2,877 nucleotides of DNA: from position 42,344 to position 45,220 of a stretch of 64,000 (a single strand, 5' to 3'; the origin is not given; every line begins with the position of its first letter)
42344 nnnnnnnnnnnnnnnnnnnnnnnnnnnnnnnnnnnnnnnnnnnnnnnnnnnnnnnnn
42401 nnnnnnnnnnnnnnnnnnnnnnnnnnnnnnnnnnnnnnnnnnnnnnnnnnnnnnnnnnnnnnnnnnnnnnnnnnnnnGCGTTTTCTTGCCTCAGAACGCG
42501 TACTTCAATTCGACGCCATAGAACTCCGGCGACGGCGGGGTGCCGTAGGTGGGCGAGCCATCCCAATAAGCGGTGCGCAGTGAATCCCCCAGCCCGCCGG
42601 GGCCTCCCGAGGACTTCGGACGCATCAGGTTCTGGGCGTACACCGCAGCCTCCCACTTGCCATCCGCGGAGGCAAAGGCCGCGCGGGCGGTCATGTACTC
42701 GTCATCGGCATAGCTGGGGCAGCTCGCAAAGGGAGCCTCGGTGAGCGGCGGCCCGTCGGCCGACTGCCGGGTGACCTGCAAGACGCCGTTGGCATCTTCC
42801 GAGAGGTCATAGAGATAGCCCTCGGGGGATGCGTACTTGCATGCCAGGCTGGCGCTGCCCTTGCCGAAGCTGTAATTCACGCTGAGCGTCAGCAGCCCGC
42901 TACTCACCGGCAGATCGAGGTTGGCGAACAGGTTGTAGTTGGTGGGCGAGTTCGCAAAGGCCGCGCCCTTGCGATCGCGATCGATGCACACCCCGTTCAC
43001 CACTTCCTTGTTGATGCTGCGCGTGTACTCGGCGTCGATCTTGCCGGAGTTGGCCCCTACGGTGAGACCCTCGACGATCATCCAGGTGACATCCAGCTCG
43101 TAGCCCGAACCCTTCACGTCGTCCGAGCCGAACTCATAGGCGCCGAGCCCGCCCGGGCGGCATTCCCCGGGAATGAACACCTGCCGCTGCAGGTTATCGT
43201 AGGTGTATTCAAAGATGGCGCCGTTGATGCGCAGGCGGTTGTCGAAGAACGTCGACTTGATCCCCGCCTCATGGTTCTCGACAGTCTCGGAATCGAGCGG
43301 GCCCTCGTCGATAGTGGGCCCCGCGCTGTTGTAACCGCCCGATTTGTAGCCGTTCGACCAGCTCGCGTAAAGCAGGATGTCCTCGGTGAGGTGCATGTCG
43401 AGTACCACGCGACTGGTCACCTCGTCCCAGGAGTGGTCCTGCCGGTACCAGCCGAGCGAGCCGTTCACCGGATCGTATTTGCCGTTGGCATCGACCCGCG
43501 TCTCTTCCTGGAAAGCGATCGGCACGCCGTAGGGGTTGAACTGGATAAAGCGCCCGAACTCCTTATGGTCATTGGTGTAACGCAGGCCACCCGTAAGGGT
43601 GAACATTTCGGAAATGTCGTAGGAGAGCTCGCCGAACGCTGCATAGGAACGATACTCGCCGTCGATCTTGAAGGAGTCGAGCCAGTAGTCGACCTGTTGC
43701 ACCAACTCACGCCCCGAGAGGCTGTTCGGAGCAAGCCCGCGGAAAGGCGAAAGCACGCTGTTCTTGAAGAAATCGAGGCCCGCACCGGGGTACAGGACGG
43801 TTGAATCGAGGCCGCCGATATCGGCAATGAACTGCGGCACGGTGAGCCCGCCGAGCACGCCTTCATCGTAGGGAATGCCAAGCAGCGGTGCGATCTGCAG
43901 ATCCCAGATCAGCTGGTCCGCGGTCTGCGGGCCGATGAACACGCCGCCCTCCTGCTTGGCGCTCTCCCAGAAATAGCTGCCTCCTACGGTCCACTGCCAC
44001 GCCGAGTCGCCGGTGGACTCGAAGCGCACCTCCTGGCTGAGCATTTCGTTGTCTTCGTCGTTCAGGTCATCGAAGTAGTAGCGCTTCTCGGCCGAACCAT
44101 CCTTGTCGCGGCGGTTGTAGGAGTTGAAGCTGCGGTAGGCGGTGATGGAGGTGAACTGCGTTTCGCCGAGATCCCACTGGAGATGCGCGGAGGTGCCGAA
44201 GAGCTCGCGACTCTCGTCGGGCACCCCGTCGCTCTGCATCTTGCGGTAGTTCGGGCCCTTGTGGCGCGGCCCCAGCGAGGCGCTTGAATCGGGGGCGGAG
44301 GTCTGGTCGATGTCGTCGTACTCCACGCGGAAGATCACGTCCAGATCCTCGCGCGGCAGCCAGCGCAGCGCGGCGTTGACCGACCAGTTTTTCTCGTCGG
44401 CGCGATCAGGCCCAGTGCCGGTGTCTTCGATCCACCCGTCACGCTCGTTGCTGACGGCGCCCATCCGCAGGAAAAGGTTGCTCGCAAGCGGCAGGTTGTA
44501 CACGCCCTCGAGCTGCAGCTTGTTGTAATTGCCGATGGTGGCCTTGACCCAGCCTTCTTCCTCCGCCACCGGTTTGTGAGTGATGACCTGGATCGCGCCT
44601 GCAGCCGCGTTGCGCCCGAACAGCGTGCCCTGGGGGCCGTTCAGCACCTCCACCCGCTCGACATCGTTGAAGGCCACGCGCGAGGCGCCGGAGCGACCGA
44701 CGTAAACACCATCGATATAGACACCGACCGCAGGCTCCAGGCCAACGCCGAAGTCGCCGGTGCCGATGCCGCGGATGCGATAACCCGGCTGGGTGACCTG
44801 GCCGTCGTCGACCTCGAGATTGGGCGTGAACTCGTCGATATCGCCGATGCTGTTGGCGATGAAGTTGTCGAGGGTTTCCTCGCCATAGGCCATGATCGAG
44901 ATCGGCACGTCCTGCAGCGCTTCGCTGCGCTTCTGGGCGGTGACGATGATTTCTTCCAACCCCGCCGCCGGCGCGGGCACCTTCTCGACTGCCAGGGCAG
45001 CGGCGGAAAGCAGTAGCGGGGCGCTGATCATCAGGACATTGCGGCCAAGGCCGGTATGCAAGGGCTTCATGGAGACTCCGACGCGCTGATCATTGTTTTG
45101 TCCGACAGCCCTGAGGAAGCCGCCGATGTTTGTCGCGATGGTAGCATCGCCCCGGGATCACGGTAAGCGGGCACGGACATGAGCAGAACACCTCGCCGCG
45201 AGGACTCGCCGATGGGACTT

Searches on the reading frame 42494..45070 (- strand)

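Call 50: search_protein_families(library=pfam, proteins=[window:42494-45070:-], max_evalue=0.00001)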
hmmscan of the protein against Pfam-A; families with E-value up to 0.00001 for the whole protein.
window:42494-45070:- (859 aa): 2 families
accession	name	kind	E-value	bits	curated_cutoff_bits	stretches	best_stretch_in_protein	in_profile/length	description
PF00593.30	TonB_dep_Rec_b-barrel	-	1.1e-25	91.8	27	1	430-733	138-392/436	TonB dependent receptor-like, beta-barrel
PF07715.20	Plug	-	3.3e-16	60.2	23.9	1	52-159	2-107/107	TonB-dependent Receptor Plug Domain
